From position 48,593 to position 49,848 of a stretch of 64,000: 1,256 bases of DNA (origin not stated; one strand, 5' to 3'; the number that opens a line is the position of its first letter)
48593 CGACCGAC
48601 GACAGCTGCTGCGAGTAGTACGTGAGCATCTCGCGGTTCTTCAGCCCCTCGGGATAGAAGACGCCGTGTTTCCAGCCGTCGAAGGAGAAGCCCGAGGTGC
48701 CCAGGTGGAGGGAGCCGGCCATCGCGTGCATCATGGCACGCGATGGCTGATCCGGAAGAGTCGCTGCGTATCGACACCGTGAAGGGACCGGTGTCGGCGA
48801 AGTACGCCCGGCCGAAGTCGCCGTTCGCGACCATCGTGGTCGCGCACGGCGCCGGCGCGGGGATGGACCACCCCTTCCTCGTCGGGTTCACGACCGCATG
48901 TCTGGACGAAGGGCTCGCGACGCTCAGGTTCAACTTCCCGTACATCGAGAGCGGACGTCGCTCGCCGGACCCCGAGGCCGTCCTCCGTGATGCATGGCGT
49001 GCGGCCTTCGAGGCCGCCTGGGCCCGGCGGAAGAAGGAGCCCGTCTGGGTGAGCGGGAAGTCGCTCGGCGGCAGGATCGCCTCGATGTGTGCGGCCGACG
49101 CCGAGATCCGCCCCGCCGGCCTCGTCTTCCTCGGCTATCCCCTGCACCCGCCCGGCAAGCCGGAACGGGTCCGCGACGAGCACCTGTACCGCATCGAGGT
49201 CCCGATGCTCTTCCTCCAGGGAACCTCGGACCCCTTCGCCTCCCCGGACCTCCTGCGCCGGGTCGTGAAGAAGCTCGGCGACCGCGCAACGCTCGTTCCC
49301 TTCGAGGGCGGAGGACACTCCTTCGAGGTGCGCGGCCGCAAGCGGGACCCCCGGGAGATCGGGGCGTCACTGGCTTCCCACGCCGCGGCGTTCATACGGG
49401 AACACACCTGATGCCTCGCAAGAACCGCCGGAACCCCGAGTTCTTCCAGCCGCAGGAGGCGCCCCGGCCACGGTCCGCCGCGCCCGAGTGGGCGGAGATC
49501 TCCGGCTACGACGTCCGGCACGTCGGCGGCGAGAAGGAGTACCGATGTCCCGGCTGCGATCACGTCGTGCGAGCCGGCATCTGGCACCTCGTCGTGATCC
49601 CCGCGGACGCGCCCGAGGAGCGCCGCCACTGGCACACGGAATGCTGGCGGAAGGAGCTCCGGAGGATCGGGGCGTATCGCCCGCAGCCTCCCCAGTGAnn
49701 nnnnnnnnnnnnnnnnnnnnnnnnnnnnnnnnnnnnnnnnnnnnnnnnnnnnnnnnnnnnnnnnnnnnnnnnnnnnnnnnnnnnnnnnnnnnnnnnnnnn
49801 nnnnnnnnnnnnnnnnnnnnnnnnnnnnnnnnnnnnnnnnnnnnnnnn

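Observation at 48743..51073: Translationally coupled operon of uncharacterised small proteins, including a HicB-like/HTH protein with a repeat-encoded Lys/Pro tail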

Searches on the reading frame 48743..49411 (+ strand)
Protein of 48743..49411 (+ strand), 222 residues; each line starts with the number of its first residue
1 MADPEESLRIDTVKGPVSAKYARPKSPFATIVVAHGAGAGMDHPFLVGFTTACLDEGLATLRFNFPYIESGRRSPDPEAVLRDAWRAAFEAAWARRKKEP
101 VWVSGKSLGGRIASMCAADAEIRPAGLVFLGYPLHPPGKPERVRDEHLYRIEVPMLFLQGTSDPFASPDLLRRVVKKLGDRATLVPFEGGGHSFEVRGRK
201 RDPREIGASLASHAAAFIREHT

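Call 5: search_protein_families(library=pfam, proteins=[window:48743-49411:+], max_evalue=0.1)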
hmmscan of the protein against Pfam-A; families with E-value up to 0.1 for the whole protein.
window:48743-49411:+ (222 aa): 8 families
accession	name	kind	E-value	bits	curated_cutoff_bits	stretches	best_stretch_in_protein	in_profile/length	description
PF20408.4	Abhydrolase_11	-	1e-50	172.6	27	1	29-202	3-175/193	Alpha/beta hydrolase domain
PF12146.15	Hydrolase_4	-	1.8e-08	34.4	27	2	147-193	186-233/239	Serine aminopeptidase, S33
PF12695.13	Abhydrolase_5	-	1.2e-06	28.9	27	1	97-193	55-141/164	Alpha/beta hydrolase family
PF00561.26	Abhydrolase_1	-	3.3e-06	27.4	25.8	1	30-140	2-109/245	alpha/beta hydrolase fold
PF01738.24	DLH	-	3.9e-06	27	21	1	77-206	74-195/217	Dienelactone hydrolase family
PF08386.16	Abhydrolase_4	-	8.8e-05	23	21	1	140-194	22-75/103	TAP-like protein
PF01764.32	Lipase_3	-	0.0026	18.1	22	1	83-120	47-84/140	Lipase (class 3)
PF07859.19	Abhydrolase_3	-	0.0086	16.3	25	1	83-135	54-110/210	alpha/beta hydrolase fold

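Call 6: search_protein_families(library=ncbifam, proteins=[window:48743-49411:+], max_evalue=0.1)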
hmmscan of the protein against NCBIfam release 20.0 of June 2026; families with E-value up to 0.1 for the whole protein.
window:48743-49411:+ (222 aa): 7 families
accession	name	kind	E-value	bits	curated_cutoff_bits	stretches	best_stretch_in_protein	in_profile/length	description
NF058544.1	IVPilMotSglTMyx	equivalog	0.00013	21.8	300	1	35-182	41-179/210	type IV pili motility protein SglT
NF050089.1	i_nPHAscl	equivalog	0.00031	19.9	300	1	147-194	225-272/288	intracellular short-chain-length polyhydroxyalkanoate depolymerase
NF051488.1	bifunc_PcaDC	exception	0.0028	16.9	390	0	146-196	187-236/375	bifunctional 3-oxoadipate enol-lactonase/4-carboxymuconolactone decarboxylase PcaDC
TIGR02427.1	protocat_pcaD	equivalog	0.0034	16.8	255.85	1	146-192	187-232/251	3-oxoadipate enol-lactonase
TIGR01738.1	bioH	equivalog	0.019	14.6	206.95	0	147-193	183-228/245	pimeloyl-ACP methyl ester esterase BioH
TIGR03695.1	menH_SHCHC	equivalog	0.021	14.2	208.55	0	94-124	66-96/252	2-succinyl-6-hydroxy-2,4-cyclohexadiene-1-carboxylate synthase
TIGR03056.1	bchO_mg_che_rel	equivalog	0.027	13.5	172.55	0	147-193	215-260/278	alpha/beta fold hydrolase BchO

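Call 51: search_protein_families(library=padloc, proteins=[window:48743-49411:+], max_evalue=0.01)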
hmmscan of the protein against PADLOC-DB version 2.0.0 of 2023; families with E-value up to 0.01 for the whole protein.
window:48743-49411:+ (222 aa): 0 families

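Call 55: search_solved_structures(query=window:48743-49411:+, max_evalue=0.001)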
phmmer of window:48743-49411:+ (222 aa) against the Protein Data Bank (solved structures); distinct sequences matched with E-value up to 0.001: 6.
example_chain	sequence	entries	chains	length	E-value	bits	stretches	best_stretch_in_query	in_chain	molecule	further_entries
2fuk_A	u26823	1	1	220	1.1e-05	28.2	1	9-195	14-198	XC6422 protein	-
9pjb_A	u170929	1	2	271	4e-05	26.3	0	30-119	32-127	MHETase MHT043-5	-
5ao9_A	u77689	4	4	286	7.2e-05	25.5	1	140-199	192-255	ESTERASE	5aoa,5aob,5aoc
7bfn_A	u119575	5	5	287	7.2e-05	25.5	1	140-199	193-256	Esterase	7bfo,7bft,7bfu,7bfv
3trd_A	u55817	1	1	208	8.5e-05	25.3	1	20-200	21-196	Alpha/beta hydrolase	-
7bfr_A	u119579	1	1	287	8.9e-05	25.2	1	140-199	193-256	Esterase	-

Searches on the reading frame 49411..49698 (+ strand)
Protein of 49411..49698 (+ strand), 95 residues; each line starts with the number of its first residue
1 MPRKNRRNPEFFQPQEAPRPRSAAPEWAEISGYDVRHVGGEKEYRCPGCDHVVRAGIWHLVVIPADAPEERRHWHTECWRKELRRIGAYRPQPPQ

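Call 5: search_protein_families(library=pfam, proteins=[window:49411-49698:+], max_evalue=0.1)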
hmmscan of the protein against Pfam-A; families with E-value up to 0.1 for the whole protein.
window:49411-49698:+ (95 aa): 1 family
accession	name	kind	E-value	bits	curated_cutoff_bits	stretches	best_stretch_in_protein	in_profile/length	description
PF13465.12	zf-H2C2_2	-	0.1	13.5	40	0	36-51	7-22/26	Zinc-finger double domain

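Call 6: search_protein_families(library=ncbifam, proteins=[window:49411-49698:+], max_evalue=0.1)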
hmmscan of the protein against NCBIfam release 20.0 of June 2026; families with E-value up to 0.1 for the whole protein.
window:49411-49698:+ (95 aa): 0 families

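Call 19: find_homologous_proteins(query=window:49411-49698:+)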
Query window:49411-49698:+ (95 aa): 469 proteins with E <= 0.001 among 469 candidates; the best 120 are listed.
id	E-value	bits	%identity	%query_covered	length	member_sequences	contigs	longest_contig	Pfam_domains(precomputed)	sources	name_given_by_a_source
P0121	1.7e-56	207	91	100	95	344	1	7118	PF27609.1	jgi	jgi:hypothetical protein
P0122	2.5e-56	207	93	99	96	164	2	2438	PF27609.1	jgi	jgi:hypothetical protein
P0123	6.0e-54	199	92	96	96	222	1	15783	PF27609.1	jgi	jgi:hypothetical protein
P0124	1.0e-52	195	87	99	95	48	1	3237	PF27609.1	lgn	-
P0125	3.5e-50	187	85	98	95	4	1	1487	PF27609.1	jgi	jgi:hypothetical protein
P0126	9.1e-48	179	80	100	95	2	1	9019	PF27609.1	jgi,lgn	jgi:hypothetical protein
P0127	6.5e-45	170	77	95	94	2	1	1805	PF27609.1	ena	-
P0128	7.5e-45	170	80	98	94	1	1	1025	PF27609.1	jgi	jgi:hypothetical protein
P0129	1.5e-44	169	77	100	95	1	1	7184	PF27609.1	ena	-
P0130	7.6e-44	166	75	96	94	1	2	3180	PF27609.1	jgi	jgi:hypothetical protein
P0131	1.0e-43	166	73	98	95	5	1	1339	PF27609.1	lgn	-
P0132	1.2e-43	166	71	96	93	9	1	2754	PF27609.1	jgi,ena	jgi:hypothetical protein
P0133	3.0e-43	165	74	99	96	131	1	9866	PF27609.1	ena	-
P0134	6.6e-43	163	74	95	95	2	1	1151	PF27609.1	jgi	jgi:hypothetical protein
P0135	1.6e-42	162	74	99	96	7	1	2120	PF27609.1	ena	-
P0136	1.8e-42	162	72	100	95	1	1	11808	PF27609.1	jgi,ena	-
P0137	4.3e-42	161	68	97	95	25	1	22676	PF27609.1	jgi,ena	-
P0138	1.3e-41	159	71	100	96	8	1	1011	PF27609.1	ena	-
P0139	1.3e-41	159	72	95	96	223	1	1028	PF27609.1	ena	-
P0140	2.5e-41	158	73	96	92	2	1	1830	PF27609.1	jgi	jgi:hypothetical protein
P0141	5.0e-41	157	72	98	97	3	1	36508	PF27609.1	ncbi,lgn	ncbi:MAG: hypothetical protein WEE66_05505 [Actinomycetota bacterium]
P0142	6.7e-41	157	73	95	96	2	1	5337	PF27609.1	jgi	jgi:hypothetical protein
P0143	1.5e-40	156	72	96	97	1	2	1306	PF27609.1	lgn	-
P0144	1.8e-40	156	68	100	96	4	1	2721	PF27609.1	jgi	jgi:hypothetical protein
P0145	1.9e-40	156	70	98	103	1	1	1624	PF27609.1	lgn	-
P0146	1.9e-40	156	72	98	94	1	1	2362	PF27609.1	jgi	jgi:hypothetical protein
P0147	2.1e-40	155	70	98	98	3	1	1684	PF27609.1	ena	-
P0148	2.1e-40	155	73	95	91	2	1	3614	PF27609.1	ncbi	-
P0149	2.1e-40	155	70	95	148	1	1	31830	PF27609.1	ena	-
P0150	2.4e-40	155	72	96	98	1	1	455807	PF27609.1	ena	-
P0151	2.5e-40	155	68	100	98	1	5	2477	PF27609.1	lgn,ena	-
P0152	3.5e-40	155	69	95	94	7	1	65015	PF27609.1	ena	-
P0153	3.6e-40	155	71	96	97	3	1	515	PF27609.1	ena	-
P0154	4.0e-40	154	71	96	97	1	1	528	PF27609.1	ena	-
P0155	4.5e-40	154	73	94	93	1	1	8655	PF27609.1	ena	-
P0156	4.9e-40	154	69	100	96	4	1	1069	PF27609.1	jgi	jgi:hypothetical protein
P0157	5.2e-40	154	73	96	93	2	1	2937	PF27609.1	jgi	jgi:hypothetical protein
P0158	7.4e-40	154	69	99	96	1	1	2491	PF27609.1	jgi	jgi:hypothetical protein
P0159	1.2e-39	153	72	94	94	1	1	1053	PF27609.1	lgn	-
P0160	1.2e-39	153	73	95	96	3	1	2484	PF27609.1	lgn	-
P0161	2.2e-39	152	71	83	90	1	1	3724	PF27609.1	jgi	-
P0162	2.9e-39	152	68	97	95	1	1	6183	PF27609.1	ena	-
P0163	3.4e-39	151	74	92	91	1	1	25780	PF27609.1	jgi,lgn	jgi:hypothetical protein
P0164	3.4e-39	151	70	98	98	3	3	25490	PF27609.1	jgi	jgi:hypothetical protein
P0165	4.2e-39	151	66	97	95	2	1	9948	PF27609.1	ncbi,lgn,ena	-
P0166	6.7e-39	151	67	100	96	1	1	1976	PF27609.1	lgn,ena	-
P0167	8.6e-39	150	70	96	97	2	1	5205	PF27609.1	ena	-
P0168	9.2e-39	150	67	99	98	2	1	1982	PF27609.1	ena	-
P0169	9.7e-39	150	64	100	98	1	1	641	PF27609.1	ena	-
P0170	1.2e-38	150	68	98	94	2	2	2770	PF27609.1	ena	-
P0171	1.3e-38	150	70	95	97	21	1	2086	PF27609.1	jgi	jgi:hypothetical protein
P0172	1.6e-38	149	69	95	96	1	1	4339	PF27609.1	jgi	jgi:hypothetical protein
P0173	1.8e-38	149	69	98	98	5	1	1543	PF27609.1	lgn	-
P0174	2.2e-38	149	66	99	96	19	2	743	PF27609.1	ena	-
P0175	2.3e-38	149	61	97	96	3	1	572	PF27609.1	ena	-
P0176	2.6e-38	149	69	96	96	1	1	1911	PF27609.1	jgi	jgi:DNA-directed RNA polymerase subunit RPC12/RpoP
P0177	2.7e-38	149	68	95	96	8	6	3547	PF27609.1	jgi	jgi:hypothetical protein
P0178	3.5e-38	148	69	95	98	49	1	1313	PF27609.1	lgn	-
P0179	4.3e-38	148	70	96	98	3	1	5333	PF27609.1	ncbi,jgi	-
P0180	4.4e-38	148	66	100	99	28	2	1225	PF27609.1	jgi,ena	jgi:hypothetical protein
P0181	4.6e-38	148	66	96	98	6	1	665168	PF27609.1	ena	-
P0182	4.6e-38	148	70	96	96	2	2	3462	PF27609.1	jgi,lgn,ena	jgi:hypothetical protein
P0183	4.9e-38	148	60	95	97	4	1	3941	PF27609.1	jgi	jgi:hypothetical protein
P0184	5.3e-38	148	66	97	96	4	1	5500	PF27609.1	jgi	jgi:hypothetical protein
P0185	6.1e-38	147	73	93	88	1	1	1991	PF27609.1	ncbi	-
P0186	8.1e-38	147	65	100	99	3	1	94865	PF27609.1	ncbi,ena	-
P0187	9.8e-38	147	64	100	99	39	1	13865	PF27609.1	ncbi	-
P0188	1.1e-37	147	67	83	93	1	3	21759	PF27609.1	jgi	jgi:hypothetical protein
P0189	1.2e-37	146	70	86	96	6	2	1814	PF27609.1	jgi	jgi:hypothetical protein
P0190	1.4e-37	146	65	100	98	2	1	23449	PF27609.1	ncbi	ncbi:MAG: hypothetical protein ACXWZF_07375 [Actinomycetota bacterium]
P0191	1.4e-37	146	62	97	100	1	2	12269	PF27609.1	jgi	jgi:hypothetical protein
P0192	1.4e-37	146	60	95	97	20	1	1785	PF27609.1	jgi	jgi:hypothetical protein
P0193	1.7e-37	146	65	98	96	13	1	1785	PF27609.1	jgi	jgi:hypothetical protein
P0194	2.2e-37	146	68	96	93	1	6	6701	PF27609.1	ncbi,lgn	-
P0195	2.5e-37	145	65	98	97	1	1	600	PF27609.1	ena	-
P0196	2.6e-37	145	67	98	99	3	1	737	PF27609.1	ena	-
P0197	2.9e-37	145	69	95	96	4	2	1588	PF27609.1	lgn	-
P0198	2.9e-37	145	67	97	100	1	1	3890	PF27609.1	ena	-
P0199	4.5e-37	145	66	96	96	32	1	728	PF27609.1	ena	-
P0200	4.8e-37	145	70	95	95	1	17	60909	PF27609.1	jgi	jgi:hypothetical protein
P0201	5.1e-37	144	71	91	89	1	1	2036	PF27609.1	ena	-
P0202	5.9e-37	144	63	83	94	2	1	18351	PF27609.1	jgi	jgi:hypothetical protein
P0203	7.3e-37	144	68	96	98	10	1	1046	PF27609.1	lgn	-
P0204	8.6e-37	144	67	95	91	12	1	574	PF27609.1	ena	-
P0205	1.0e-36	143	64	96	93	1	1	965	PF27609.1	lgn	-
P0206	1.0e-36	143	66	98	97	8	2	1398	PF27609.1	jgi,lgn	jgi:hypothetical protein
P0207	1.3e-36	143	68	95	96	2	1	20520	PF27609.1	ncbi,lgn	-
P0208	1.4e-36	143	62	100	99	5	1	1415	PF27609.1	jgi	jgi:hypothetical protein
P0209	1.5e-36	143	68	97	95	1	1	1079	PF27609.1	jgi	jgi:hypothetical protein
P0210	1.7e-36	143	68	99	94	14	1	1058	PF27609.1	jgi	jgi:hypothetical protein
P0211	1.7e-36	143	70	86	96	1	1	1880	PF27609.1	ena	-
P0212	3.4e-36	142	66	94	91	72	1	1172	PF27609.1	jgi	jgi:hypothetical protein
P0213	4.3e-36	141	70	95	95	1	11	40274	PF27609.1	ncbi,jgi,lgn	ncbi:MAG TPA: hypothetical protein VIB62_03130 [Actinomycetota bacterium]|jgi:hypothetical protein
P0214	4.5e-36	141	69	95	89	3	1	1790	PF27609.1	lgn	-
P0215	6.6e-36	141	66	95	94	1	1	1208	PF27609.1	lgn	-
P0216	7.5e-36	141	67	95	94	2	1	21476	PF27609.1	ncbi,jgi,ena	-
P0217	7.9e-36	141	72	75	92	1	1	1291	PF27609.1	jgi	-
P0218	8.7e-36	141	67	93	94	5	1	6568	PF27609.1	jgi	jgi:hypothetical protein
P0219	8.7e-36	140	66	100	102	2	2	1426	PF27609.1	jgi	-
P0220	8.8e-36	140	68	98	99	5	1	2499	PF27609.1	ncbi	-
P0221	1.0e-35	140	66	94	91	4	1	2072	PF27609.1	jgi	jgi:hypothetical protein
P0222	1.1e-35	140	68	95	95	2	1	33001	PF27609.1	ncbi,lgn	-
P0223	1.2e-35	140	68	72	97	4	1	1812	PF27609.1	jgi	jgi:hypothetical protein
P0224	2.2e-35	139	70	92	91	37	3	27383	PF27609.1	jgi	jgi:hypothetical protein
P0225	2.3e-35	139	70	93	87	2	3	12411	PF27609.1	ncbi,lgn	-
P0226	2.9e-35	139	67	95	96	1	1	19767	PF27609.1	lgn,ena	-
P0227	2.9e-35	139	67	95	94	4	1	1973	PF27609.1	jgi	jgi:hypothetical protein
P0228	3.2e-35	139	67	95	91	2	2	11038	PF27609.1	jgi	jgi:hypothetical protein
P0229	3.3e-35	139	72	83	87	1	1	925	PF27609.1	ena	-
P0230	4.0e-35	138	69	91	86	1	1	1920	PF27609.1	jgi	jgi:hypothetical protein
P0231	4.1e-35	138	65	100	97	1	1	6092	PF27609.1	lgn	-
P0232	4.8e-35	138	66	98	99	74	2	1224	PF27609.1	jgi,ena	jgi:hypothetical protein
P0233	6.5e-35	138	69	98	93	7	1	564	PF27609.1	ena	-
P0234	7.2e-35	138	63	100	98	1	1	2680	PF27609.1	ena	-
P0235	7.5e-35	137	69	93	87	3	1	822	PF27609.1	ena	-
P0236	9.9e-35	137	63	95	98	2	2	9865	PF27609.1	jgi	jgi:hypothetical protein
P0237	1.0e-34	137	66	95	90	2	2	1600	PF27609.1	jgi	jgi:hypothetical protein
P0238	1.1e-34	137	67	99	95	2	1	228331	PF27609.1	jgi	jgi:hypothetical protein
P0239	1.3e-34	137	65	96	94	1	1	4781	PF27609.1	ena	-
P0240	1.4e-34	137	66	95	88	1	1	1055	PF27609.1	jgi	jgi:hypothetical protein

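Call 50: search_protein_families(library=phrogs, proteins=[window:49411-49698:+], max_evalue=0.01)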
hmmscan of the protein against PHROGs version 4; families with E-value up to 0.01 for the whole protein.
window:49411-49698:+ (95 aa): 0 families

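Call 51: search_protein_families(library=padloc, proteins=[window:49411-49698:+], max_evalue=0.01)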
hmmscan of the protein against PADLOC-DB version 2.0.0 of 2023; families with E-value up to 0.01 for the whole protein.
window:49411-49698:+ (95 aa): 0 families

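Call 52: search_solved_structures(query=A4, max_evalue=1, show_alignments=2)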
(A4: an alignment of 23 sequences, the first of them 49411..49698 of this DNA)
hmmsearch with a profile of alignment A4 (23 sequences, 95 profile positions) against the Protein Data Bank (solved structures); distinct sequences matched with E-value up to 1: 4.
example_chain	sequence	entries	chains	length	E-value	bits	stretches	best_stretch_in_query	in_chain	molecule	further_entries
2i13_A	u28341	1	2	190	2.1e-05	27.7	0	36-52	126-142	Aart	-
1mey_C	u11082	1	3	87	0.0063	19.8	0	36-52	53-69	CONSENSUS ZINC FINGER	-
9ylo_A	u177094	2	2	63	0.45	13.8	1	36-56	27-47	BCL11 transcription factor A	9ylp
12ul_A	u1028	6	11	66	0.47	13.8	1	36-56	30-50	B-cell lymphoma/leukemia 11B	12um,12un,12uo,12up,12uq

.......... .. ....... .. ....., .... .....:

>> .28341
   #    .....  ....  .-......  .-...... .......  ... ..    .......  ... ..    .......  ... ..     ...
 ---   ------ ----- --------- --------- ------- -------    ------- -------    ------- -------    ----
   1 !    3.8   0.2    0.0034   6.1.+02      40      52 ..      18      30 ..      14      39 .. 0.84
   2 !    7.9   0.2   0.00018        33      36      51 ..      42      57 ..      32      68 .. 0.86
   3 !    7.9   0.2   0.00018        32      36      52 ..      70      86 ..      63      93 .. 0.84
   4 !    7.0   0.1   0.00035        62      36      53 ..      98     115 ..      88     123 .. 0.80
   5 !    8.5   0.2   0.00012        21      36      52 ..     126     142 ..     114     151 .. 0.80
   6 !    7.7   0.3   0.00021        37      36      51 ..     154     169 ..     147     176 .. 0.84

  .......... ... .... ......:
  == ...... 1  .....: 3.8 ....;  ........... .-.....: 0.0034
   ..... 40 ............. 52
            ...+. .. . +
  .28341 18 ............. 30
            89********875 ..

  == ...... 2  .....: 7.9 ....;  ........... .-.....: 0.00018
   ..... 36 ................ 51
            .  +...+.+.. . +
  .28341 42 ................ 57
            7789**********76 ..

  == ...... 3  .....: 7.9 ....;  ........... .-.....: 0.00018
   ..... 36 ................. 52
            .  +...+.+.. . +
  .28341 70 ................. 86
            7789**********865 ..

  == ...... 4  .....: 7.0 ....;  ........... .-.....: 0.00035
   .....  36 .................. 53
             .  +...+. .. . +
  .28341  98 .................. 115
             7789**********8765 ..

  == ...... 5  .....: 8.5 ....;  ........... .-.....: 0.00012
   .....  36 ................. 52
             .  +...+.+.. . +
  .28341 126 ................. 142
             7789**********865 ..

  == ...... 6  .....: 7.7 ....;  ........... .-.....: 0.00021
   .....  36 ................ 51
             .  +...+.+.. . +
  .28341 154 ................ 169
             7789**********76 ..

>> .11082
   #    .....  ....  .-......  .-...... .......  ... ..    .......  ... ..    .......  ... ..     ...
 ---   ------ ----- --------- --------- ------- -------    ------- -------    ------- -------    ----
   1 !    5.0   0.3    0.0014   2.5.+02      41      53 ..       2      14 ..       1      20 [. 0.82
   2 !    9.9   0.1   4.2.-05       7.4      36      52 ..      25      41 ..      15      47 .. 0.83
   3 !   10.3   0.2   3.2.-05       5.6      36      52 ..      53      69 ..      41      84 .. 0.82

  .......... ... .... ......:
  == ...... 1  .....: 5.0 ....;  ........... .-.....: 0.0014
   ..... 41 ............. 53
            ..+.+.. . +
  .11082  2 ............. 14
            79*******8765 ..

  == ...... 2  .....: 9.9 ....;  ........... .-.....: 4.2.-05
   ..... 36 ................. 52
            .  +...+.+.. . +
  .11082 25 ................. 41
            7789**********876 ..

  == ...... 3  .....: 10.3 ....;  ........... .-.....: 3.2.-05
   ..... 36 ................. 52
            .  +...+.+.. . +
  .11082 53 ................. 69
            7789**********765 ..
